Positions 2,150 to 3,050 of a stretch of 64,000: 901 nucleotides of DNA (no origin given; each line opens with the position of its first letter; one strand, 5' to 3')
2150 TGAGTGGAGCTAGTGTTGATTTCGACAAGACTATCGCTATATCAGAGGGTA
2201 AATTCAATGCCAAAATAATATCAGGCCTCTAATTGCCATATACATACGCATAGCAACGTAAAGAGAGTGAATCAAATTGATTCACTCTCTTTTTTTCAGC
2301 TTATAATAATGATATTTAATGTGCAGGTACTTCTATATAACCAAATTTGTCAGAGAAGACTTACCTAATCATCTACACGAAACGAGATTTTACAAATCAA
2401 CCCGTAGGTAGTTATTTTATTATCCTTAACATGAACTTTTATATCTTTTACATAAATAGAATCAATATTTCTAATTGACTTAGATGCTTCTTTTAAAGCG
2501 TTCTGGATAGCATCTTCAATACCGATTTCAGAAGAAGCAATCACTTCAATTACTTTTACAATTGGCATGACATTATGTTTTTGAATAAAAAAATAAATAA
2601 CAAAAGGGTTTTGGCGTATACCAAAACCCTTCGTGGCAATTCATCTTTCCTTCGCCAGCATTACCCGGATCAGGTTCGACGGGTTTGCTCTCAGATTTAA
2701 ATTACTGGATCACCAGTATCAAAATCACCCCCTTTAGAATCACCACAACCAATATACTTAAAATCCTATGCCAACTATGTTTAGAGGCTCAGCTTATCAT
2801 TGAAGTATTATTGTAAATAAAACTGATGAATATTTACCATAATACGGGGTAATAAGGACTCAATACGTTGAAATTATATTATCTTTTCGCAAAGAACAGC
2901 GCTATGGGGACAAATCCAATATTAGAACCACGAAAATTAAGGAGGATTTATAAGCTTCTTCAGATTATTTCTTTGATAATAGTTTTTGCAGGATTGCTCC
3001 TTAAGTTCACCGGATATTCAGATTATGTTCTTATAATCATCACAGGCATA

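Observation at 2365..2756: TPP riboswitch wired to a stand-alone dodecin gene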

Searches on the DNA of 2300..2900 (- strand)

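Call 4: search_rna_families(source=window, start=2300, end=2900, threshold=evalue, max_evalue=10, show_alignments=5)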
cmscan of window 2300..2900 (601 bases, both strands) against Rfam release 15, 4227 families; matches with E-value up to 10: 7.
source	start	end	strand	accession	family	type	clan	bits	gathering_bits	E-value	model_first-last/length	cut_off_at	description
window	2630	2742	-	RF00059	TPP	Cis-reg; riboswitch;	-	51.9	54.3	2.6e-09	1-105/105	no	TPP riboswitch aptamer (THI element)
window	2530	2560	+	RF01102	PK1-TEV_CVMV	Cis-reg; leader;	-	24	40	0.16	1-37/37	no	5'-leader pseudoknot of TEV/CVMV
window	2374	2431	-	RF01810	pntA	Gene; sRNA;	-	19.6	54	2.2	1-62/62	no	pntA sRNA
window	2566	2637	-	RF02934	caiA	Gene; sRNA;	-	18.2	55.5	2.4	1-78/78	no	caiA RNA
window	2736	2845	-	RF04328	snR107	Gene; snRNA; snoRNA; CD-box;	-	15.6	44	4.1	1-118/118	no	Fungal C/D box small nucleolar RNA 107 family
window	2587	2650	-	RF01264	snR83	Gene; snRNA; snoRNA; HACA-box;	CL00023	14.2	75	0.88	51-121/308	no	Small nucleolar RNA snR83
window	2604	2650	-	RF02596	cyano_het_sRNA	Gene; sRNA;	-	13.2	35.7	8.4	1-56/56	no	Cyanobacteria heterocyst sRNA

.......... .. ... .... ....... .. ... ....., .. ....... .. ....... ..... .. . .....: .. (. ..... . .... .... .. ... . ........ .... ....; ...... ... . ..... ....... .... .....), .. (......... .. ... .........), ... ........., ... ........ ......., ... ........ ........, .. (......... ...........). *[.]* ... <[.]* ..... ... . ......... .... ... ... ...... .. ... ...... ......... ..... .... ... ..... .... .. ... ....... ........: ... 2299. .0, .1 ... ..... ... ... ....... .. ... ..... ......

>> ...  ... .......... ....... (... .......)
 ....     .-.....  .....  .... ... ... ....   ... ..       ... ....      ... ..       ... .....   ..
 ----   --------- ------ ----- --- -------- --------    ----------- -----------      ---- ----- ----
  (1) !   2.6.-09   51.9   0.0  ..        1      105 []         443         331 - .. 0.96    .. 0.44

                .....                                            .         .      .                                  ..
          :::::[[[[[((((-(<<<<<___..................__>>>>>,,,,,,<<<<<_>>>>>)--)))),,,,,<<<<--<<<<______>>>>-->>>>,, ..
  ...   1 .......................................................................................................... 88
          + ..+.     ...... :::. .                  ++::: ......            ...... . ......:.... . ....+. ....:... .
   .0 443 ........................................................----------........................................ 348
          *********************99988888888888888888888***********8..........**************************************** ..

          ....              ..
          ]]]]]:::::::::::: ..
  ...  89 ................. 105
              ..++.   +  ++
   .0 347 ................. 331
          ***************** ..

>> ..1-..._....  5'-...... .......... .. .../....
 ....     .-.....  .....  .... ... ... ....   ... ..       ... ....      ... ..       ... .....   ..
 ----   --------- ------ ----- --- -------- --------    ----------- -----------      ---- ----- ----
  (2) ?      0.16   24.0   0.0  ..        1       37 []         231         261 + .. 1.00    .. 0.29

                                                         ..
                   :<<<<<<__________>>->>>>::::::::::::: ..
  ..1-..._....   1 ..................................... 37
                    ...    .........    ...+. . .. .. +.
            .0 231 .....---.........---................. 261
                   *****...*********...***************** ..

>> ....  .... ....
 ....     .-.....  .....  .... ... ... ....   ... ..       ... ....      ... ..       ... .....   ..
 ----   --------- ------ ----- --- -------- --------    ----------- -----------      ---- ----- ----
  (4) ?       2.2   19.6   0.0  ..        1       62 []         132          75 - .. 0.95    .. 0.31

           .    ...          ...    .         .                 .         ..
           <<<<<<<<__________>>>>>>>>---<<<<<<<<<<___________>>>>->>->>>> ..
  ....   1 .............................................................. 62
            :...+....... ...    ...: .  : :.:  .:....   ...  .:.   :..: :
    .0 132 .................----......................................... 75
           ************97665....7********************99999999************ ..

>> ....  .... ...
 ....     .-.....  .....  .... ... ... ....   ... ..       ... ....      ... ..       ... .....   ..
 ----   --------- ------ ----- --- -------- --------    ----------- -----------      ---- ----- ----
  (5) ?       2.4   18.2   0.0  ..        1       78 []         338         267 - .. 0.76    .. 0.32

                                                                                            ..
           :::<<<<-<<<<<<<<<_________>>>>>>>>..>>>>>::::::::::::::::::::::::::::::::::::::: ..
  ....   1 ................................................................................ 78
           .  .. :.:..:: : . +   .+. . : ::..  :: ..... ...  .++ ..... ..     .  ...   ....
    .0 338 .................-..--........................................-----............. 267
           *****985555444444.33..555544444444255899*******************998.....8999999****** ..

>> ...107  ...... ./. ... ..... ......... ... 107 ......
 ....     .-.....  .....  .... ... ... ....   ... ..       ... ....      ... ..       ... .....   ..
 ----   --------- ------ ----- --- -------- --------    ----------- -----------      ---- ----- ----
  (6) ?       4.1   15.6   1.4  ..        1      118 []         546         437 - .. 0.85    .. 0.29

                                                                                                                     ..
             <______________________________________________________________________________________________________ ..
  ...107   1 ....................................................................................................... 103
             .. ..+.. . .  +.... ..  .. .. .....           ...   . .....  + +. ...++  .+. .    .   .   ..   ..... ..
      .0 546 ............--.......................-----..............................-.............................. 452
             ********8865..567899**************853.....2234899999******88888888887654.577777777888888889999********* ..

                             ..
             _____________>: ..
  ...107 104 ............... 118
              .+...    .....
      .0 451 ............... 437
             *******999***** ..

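Call 15: search_rna_families(sources=[L001, L002, L003, L004, L005, L006, L007, L008, L009, L010, L011, L012, L013, L014, L015, L016, L017, L018, L019, L020], threshold=gathering)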
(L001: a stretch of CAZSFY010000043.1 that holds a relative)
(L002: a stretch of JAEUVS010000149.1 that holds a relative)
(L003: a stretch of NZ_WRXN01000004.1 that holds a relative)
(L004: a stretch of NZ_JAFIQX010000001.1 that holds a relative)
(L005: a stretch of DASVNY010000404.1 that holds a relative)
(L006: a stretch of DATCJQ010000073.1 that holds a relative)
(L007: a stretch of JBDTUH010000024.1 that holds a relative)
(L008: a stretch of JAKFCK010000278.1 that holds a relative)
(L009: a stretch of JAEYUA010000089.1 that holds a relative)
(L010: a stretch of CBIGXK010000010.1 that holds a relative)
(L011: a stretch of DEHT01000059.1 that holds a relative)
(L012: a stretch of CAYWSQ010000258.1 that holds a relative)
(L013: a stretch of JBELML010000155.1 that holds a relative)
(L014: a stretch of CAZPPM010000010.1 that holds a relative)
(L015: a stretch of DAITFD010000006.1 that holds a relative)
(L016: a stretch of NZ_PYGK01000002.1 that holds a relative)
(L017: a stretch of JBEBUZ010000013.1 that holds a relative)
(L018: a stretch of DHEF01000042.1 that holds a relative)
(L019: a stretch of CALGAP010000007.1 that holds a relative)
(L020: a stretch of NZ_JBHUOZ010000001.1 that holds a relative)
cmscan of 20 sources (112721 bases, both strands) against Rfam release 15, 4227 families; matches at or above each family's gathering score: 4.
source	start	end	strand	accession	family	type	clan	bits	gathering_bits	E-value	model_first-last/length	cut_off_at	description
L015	2674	2748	+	RF00005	tRNA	Gene; tRNA;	CL00001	68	29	1.9e-12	1-71/71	no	tRNA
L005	75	167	-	RF00059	TPP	Cis-reg; riboswitch;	-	64.8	54.3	3.3e-10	1-105/105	no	TPP riboswitch aptamer (THI element)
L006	3660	3758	-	RF00059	TPP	Cis-reg; riboswitch;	-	64.7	54.3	3.6e-10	1-105/105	no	TPP riboswitch aptamer (THI element)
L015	2567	2657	+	RF00005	tRNA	Gene; tRNA;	CL00001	54.8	29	8.4e-09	1-71/71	no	tRNA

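Call 37: search_rna_families(sources=[L001, L161, L068, L021, L048, L098, L005, L006], threshold=evalue, max_evalue=0.01, show_alignments=0)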
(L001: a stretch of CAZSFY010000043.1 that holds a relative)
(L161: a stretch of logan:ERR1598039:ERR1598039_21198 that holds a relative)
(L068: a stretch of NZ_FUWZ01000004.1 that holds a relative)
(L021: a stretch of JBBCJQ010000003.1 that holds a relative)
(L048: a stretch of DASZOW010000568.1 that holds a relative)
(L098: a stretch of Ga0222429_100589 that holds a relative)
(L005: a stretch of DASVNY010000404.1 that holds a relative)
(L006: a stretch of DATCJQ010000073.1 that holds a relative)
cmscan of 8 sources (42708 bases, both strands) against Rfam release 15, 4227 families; matches with E-value up to 0.01: 8.
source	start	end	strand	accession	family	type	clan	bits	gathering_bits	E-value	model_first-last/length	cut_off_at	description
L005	75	167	-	RF00059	TPP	Cis-reg; riboswitch;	-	64.8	54.3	1.3e-10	1-105/105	no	TPP riboswitch aptamer (THI element)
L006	3660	3758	-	RF00059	TPP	Cis-reg; riboswitch;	-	64.7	54.3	1.4e-10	1-105/105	no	TPP riboswitch aptamer (THI element)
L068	2642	2741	-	RF00059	TPP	Cis-reg; riboswitch;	-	55.2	54.3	3e-08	1-105/105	no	TPP riboswitch aptamer (THI element)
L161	2330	2435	+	RF00059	TPP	Cis-reg; riboswitch;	-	52.8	54.3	1.2e-07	1-105/105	no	TPP riboswitch aptamer (THI element)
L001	2830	2935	+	RF00059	TPP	Cis-reg; riboswitch;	-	50.5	54.3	4.2e-07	1-105/105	no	TPP riboswitch aptamer (THI element)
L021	5294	5387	-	RF00059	TPP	Cis-reg; riboswitch;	-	43.1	54.3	2.7e-05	1-105/105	no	TPP riboswitch aptamer (THI element)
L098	4156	4201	-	RF00059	TPP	Cis-reg; riboswitch;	-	33.7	54.3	0.0057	60-105/105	5'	TPP riboswitch aptamer (THI element)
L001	3268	3332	+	RF00994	mir-1255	Gene; miRNA;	-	31.6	63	0.0072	1-67/67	no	mir-1255 microRNA precursor family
